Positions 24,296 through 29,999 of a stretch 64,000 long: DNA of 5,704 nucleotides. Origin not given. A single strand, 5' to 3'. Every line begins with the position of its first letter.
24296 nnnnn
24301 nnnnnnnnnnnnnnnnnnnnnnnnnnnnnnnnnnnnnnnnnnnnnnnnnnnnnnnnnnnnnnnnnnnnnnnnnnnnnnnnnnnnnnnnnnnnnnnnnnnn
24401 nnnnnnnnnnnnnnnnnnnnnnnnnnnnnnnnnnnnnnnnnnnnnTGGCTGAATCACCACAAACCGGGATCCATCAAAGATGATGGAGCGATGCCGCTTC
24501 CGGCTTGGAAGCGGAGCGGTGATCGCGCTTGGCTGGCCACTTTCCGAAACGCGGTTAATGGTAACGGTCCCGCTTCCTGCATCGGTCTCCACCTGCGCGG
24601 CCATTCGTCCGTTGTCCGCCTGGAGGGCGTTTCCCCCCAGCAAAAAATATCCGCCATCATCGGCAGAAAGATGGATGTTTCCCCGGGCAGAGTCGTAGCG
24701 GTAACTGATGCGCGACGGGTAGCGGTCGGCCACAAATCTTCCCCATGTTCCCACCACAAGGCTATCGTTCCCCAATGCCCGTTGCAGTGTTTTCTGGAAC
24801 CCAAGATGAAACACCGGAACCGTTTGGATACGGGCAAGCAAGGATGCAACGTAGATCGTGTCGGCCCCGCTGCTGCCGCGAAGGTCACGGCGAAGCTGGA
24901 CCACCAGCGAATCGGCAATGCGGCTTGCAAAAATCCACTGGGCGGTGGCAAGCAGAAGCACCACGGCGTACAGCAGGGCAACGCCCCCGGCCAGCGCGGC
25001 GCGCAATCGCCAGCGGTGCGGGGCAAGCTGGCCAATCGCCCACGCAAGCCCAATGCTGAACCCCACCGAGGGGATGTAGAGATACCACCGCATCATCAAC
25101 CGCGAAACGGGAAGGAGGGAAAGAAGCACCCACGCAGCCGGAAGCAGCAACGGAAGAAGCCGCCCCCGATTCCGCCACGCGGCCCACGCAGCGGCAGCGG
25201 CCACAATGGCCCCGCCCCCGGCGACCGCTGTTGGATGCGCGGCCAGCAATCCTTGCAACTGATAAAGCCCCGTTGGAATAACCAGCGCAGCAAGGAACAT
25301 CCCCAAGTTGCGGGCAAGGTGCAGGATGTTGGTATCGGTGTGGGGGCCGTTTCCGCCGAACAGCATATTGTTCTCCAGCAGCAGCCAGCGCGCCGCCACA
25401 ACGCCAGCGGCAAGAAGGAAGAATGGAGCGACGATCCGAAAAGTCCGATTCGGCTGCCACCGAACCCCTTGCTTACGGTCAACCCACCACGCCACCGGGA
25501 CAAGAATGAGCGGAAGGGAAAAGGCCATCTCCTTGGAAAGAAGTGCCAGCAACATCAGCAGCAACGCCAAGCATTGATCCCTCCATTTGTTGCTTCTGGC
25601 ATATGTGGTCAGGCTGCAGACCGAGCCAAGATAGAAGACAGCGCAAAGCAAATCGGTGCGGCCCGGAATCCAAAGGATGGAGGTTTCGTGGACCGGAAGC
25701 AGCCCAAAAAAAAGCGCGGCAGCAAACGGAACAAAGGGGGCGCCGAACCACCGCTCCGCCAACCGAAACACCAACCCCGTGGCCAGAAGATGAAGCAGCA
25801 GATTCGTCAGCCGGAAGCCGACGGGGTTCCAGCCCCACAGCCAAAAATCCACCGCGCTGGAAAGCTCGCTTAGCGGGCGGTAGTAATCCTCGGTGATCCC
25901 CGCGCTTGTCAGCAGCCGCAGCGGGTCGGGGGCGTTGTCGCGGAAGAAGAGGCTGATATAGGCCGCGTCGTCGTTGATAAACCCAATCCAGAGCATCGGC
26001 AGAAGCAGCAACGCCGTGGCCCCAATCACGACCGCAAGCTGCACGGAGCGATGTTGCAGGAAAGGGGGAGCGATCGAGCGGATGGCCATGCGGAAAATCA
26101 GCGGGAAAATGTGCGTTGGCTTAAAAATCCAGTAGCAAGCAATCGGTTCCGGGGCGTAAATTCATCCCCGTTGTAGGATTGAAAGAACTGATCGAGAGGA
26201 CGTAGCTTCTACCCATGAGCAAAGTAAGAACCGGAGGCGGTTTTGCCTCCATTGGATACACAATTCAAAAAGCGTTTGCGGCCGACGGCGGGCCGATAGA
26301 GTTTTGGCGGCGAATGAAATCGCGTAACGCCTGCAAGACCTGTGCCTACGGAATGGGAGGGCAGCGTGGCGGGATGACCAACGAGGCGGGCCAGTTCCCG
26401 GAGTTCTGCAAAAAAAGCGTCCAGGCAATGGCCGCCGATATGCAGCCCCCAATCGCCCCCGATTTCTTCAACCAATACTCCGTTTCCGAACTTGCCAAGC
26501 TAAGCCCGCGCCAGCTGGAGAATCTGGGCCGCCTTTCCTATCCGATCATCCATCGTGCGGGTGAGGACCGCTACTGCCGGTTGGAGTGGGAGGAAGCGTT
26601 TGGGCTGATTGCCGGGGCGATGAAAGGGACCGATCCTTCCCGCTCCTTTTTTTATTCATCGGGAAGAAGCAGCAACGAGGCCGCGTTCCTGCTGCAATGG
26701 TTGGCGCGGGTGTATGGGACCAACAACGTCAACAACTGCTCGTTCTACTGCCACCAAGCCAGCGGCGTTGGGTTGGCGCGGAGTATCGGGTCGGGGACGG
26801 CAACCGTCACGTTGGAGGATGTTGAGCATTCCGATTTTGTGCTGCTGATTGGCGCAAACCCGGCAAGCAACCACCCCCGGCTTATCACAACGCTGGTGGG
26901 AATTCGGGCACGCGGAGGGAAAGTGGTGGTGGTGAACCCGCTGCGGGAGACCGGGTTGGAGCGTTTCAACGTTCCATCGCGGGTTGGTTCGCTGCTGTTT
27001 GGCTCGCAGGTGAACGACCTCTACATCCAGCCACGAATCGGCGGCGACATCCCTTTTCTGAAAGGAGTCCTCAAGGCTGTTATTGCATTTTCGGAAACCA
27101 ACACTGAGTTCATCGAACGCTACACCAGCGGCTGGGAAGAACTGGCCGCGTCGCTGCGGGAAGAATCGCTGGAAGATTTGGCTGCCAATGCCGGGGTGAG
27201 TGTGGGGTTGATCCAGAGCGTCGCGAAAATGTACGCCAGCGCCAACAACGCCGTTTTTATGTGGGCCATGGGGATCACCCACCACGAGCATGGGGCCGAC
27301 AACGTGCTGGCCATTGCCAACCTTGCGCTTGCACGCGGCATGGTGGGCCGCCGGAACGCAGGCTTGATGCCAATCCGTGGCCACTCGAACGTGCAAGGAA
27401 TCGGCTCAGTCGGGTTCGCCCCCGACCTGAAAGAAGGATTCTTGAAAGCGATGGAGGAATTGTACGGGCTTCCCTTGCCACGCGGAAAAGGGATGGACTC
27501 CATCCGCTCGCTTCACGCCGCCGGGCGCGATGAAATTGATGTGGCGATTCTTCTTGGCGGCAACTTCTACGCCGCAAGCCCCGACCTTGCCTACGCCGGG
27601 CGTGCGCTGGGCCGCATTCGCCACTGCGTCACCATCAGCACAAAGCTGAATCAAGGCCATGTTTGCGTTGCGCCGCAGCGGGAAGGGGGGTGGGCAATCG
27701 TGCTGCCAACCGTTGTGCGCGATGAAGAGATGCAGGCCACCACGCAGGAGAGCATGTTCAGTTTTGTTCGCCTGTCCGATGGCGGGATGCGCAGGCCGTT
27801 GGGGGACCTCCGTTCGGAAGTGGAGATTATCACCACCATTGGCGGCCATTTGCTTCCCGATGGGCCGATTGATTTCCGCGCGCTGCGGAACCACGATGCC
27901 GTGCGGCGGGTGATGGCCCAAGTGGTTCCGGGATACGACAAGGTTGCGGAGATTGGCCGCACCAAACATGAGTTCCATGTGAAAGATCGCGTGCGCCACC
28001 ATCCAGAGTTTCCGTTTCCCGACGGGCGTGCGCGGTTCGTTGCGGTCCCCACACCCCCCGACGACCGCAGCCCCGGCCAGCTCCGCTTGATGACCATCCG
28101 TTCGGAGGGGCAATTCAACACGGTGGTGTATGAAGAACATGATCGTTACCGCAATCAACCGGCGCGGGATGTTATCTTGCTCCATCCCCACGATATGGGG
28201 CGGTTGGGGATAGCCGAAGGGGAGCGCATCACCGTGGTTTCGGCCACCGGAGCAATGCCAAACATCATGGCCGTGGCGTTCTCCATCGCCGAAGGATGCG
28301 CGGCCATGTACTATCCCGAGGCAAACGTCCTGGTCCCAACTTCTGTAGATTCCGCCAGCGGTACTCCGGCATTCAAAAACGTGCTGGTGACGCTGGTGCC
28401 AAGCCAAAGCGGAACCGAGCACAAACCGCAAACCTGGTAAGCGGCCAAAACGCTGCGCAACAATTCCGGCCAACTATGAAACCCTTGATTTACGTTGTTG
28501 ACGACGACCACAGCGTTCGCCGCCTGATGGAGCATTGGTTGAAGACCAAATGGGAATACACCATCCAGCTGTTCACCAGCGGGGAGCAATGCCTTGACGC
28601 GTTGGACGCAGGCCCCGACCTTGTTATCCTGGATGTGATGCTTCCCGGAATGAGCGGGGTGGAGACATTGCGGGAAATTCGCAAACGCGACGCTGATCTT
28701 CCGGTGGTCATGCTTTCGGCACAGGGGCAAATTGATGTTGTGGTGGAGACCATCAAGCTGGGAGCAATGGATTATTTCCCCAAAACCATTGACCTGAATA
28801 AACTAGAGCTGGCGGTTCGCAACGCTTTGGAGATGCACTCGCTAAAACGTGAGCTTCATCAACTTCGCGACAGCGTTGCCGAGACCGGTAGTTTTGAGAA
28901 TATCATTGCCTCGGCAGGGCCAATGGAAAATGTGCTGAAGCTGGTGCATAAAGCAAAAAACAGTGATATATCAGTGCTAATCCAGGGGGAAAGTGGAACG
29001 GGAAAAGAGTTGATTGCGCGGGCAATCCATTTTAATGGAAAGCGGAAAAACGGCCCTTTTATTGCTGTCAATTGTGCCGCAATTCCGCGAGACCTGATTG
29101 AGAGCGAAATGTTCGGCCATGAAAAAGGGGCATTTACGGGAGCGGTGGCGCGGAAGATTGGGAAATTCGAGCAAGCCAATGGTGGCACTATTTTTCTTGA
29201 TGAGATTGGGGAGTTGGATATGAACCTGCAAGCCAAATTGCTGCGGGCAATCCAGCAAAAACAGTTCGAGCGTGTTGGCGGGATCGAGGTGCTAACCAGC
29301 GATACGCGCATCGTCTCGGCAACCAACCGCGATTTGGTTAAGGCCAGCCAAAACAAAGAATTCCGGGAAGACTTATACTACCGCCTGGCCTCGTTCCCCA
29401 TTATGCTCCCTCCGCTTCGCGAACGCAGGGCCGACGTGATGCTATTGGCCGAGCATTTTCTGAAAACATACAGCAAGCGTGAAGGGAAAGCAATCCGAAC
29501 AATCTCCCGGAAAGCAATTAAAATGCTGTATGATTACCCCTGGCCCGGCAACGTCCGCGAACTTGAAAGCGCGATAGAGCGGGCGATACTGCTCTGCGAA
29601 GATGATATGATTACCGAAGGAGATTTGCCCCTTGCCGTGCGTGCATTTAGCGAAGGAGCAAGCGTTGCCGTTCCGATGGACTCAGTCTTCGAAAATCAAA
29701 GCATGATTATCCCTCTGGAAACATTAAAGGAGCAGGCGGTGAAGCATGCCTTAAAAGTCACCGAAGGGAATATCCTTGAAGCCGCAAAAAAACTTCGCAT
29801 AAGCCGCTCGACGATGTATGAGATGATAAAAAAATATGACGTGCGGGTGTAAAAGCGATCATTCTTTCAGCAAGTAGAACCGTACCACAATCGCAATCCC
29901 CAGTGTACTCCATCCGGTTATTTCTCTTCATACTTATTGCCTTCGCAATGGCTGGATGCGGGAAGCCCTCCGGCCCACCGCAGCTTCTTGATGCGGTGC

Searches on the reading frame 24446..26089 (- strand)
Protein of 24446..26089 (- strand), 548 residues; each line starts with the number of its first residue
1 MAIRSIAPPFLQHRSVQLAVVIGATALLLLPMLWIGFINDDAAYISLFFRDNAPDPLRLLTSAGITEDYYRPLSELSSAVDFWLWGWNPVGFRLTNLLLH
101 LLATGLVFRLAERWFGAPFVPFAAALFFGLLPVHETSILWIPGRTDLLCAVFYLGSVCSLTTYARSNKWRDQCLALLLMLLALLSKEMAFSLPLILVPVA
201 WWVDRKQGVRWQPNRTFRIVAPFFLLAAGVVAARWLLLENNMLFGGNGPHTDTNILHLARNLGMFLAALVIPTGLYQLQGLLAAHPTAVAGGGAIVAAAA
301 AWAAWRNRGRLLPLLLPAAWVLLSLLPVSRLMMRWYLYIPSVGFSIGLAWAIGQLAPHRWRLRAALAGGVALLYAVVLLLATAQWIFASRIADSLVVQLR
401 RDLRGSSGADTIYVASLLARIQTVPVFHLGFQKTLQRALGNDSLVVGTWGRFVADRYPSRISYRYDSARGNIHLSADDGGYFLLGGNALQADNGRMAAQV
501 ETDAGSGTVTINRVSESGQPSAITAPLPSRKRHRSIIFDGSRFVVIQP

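Call 12: search_protein_families(library=pfam, proteins=[window:24446-26089:-], max_evalue=0.001)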
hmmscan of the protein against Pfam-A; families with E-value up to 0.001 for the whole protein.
window:24446-26089:- (548 aa): 0 families

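Call 44: find_homologous_proteins(query=window:24446-26089:-)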
Query window:24446-26089:- (548 aa): 120 proteins with E <= 0.001 among 8000 candidates.
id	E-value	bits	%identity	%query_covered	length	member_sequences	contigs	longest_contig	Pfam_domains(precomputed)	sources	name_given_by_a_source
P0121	0.0e+0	1203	99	100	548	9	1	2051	-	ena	-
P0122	1.3e-256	871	72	100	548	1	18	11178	-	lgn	-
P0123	2.0e-252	857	72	100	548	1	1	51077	-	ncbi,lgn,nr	ncbi:MAG: hypothetical protein IT211_03290 [Armatimonadetes bacterium]|nr:hypothetical protein [Arma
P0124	1.4e-244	831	69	99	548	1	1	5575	-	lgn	-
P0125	1.5e-240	818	70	98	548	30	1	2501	-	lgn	-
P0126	1.0e-120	422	43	95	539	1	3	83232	PF13231.13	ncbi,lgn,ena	-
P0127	4.0e-118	414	42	94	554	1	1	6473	PF13231.13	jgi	jgi:hypothetical protein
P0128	2.0e-105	372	42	93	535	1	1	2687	PF13231.13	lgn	-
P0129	6.6e-48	182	33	75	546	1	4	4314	-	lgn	-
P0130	1.4e-23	102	32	59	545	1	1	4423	PF25063.1,PF13431.13,PF13414.13,PF13176.13,PF13428.13,PF13374.13,PF14559.13,PF13371.13,PF00515.35,PF13424.13,PF13432.13,PF13181.13,PF07719.24,PF13174.13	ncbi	-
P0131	1.2e-21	95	40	35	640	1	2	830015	PF13431.13,PF13414.13,PF13428.13,PF14559.13,PF13371.13,PF00515.35,PF12895.14,PF13424.13,PF13432.13,PF13181.13,PF07719.24,PF13174.13,PF13231.13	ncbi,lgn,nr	ncbi:MAG: tetratricopeptide repeat protein [Bacteroidia bacterium]|nr:tetratricopeptide repeat prote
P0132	6.0e-21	93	32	68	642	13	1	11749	PF14559.13,PF13431.13,PF13414.13,PF00515.35,PF13424.13,PF21033.5,PF13432.13,PF13428.13,PF13181.13,PF07719.24,PF13374.13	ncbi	ncbi:MAG: tetratricopeptide repeat protein [Acidobacteriota bacterium]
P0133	1.5e-20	92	35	53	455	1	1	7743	-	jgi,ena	-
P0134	3.9e-20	90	32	57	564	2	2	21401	PF14559.13,PF13431.13,PF13414.13,PF00515.35,PF13424.13,PF13176.13,PF13432.13,PF13428.13,PF13181.13,PF07719.24,PF13374.13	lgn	-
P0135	4.4e-20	90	32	53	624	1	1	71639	PF13431.13,PF13414.13,PF13176.13,PF13428.13,PF13374.13,PF07721.21,PF14559.13,PF24575.2,PF13371.13,PF00515.35,PF12895.14,PF13424.13,PF21033.5,PF13432.13,PF13429.13,PF13181.13,PF07719.24,PF13174.13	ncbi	ncbi:MAG: tetratricopeptide repeat protein [PVC group bacterium]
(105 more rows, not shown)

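Call 45: find_encoding_contigs(protein=P0122, flank=10000, max_places=4)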
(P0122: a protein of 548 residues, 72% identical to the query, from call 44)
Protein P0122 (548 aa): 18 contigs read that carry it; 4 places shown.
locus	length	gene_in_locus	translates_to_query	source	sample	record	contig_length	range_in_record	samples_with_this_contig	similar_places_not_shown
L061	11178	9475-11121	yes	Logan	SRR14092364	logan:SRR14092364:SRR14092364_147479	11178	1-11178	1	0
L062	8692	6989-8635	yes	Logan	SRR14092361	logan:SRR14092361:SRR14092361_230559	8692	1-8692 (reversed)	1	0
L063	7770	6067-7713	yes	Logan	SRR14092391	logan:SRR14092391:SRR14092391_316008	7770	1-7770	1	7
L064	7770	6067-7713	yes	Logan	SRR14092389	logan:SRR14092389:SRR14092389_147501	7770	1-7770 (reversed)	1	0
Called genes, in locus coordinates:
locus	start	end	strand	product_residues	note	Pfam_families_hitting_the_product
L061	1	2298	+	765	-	?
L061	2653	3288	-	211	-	PF00160:Pro_isomerase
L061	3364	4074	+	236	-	PF00849:PseudoU_synth_2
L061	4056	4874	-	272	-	PF01980:TrmO_N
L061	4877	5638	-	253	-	-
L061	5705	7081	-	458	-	PF00072:Response_reg, PF00158:Sigma54_activat, PF14532:Sigma54_activ_2, PF07728:AAA_5 (weak), PF25601:AAA_lid_14, PF02954:HTH_8 (weak)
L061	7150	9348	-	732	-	PF00384:Molybdopterin, PF01568:Molydop_binding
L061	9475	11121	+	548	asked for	-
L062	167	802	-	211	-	PF00160:Pro_isomerase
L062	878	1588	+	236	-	PF00849:PseudoU_synth_2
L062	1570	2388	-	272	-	PF01980:TrmO_N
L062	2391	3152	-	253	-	-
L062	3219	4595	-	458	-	PF00072:Response_reg, PF00158:Sigma54_activat, PF14532:Sigma54_activ_2, PF07728:AAA_5 (weak), PF25601:AAA_lid_14, PF02954:HTH_8 (weak)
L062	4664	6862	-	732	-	PF00384:Molybdopterin, PF01568:Molydop_binding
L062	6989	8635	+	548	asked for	-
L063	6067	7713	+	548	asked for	-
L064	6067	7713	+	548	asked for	-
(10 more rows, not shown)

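Call 46: find_encoding_contigs(protein=P0124, flank=10000, max_places=2)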
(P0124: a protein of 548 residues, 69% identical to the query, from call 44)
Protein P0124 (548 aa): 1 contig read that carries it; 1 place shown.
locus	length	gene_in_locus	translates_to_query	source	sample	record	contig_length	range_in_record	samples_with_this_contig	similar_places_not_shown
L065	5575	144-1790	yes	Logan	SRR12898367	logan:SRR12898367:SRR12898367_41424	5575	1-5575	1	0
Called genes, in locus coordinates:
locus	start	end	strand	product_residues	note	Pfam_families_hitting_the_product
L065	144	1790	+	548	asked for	-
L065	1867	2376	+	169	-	PF13185:GAF_2, PF01590:GAF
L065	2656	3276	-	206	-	-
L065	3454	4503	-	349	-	PF13308:YARHG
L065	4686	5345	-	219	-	PF09346:SMI1_KNR4 (weak)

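Call 48: search_protein_families(library=pfam, proteins=[L065:2659-3276:-, L065:3457-4503:-, L065:4689-5345:-], max_evalue=0.001)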
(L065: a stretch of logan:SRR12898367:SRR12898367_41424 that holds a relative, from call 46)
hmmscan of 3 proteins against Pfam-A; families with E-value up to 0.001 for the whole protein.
L065:2659-3276:- (206 aa): 0 families

L065:3457-4503:- (349 aa): 2 families
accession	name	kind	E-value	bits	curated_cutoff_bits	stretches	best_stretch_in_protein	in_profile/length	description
PF13308.11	YARHG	-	1.1e-09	38.6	27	1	295-347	27-79/85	YARHG domain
PF14415.11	DUF4424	-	0.00015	21.5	27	1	130-196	207-270/306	Domain of unknown function (DUF4424)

L065:4689-5345:- (219 aa): 1 family
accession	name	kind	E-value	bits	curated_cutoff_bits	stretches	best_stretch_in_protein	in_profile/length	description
PF09346.15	SMI1_KNR4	-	3.3e-07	31.4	25.4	1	37-176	1-123/125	SMI1 / KNR4 family (SUKH-1)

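Call 73: find_encoding_contigs(protein=P0126, flank=10000, max_places=2)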
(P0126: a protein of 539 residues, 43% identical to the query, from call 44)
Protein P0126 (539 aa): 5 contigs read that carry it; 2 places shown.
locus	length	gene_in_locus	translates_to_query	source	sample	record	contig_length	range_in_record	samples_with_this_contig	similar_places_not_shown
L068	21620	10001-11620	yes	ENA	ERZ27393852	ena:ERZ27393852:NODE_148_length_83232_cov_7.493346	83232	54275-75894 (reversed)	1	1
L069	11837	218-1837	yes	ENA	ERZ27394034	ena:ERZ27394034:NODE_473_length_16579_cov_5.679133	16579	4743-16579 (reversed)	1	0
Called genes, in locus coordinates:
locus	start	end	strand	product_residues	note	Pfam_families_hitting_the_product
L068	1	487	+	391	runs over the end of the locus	-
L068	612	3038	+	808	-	PF14870:PSII_BNR (faint), PF25852:DUF6242_C (faint), PF02012:BNR (faint), PF13088:BNR_2 (faint), PF15902:Sortilin-Vps10 (faint)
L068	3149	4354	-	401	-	PF00108:Thiolase_N, PF00109:ketoacyl-synt (weak), PF02803:Thiolase_C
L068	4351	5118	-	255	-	PF00725:3HCDH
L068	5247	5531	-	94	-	PF11680:DUF3276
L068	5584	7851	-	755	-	PF07494:Reg_prop (faint), PF21544:PorZ_N_b_propeller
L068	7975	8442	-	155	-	PF00885:DMRL_synthase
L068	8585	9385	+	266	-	PF04784:DUF547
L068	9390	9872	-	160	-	-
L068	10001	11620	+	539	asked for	PF13231:PMT_2 (weak)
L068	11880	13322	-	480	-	PF01565:FAD_binding_4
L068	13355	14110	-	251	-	PF00106:adh_short, PF08659:KR, PF13561:adh_short_C2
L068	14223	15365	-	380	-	PF01053:Cys_Met_Meta_PP, PF01041:DegT_DnrJ_EryC1 (weak)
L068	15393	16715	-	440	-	PF01547:SBP_bac_1, PF13416:SBP_bac_8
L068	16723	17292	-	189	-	PF22461:SLBB_2 (weak), PF10531:SLBB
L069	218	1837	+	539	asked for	PF13231:PMT_2 (weak)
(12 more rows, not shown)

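Call 75: search_protein_families(library=padloc, proteins=[window:24446-26089:-, L065:2659-3276:-, L065:3457-4503:-], max_evalue=0.00001)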
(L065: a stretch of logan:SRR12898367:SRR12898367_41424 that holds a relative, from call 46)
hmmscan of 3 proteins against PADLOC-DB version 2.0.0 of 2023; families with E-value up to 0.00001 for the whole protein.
window:24446-26089:- (548 aa): 0 families

L065:2659-3276:- (206 aa): 0 families

L065:3457-4503:- (349 aa): 0 families

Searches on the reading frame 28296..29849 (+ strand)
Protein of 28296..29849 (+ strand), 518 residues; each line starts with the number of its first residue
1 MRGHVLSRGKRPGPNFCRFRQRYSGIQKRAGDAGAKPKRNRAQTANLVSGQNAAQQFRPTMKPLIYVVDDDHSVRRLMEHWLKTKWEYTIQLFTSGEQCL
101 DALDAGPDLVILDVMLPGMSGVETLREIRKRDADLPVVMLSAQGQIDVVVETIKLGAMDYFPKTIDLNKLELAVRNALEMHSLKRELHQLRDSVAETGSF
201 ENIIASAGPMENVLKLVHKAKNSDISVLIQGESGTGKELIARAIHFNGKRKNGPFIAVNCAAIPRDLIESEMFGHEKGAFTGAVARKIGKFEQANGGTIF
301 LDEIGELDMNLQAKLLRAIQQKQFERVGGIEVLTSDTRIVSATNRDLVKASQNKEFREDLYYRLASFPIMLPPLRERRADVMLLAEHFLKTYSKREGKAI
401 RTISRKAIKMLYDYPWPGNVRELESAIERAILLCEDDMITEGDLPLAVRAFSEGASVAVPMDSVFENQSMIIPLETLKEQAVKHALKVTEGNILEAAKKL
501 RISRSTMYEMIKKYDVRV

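Call 12: search_protein_families(library=pfam, proteins=[window:28296-29849:+], max_evalue=0.001)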
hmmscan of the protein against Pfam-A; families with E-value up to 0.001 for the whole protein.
window:28296-29849:+ (518 aa): 8 families
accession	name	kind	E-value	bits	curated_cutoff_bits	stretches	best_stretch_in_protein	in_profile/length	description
PF00158.32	Sigma54_activat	-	7e-69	231.3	20.2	1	204-369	2-167/168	Sigma-54 interaction domain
PF00072.30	Response_reg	-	4.1e-28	98.2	30.2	1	65-174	1-110/111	Response regulator receiver domain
PF25601.1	AAA_lid_14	-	1.9e-26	92.1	27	1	375-453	1-79/87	AAA+ ATPase lid domain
PF14532.12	Sigma54_activ_2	-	9.5e-19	68.4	25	1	208-374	5-138/138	Sigma-54 interaction domain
PF02954.25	HTH_8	-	1.4e-07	31.5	22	1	481-514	9-42/42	Bacterial regulatory protein, Fis family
PF07728.20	AAA_5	-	2.4e-06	28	22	1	227-347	2-125/139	AAA domain (dynein-related subfamily)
PF07724.20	AAA_2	-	0.00024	21.6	27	1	225-356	4-136/166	AAA domain (Cdc48 subfamily)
PF00004.35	AAA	-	0.00075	20.4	21.2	0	227-345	1-110/131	ATPase family associated with various cellular activities (AAA)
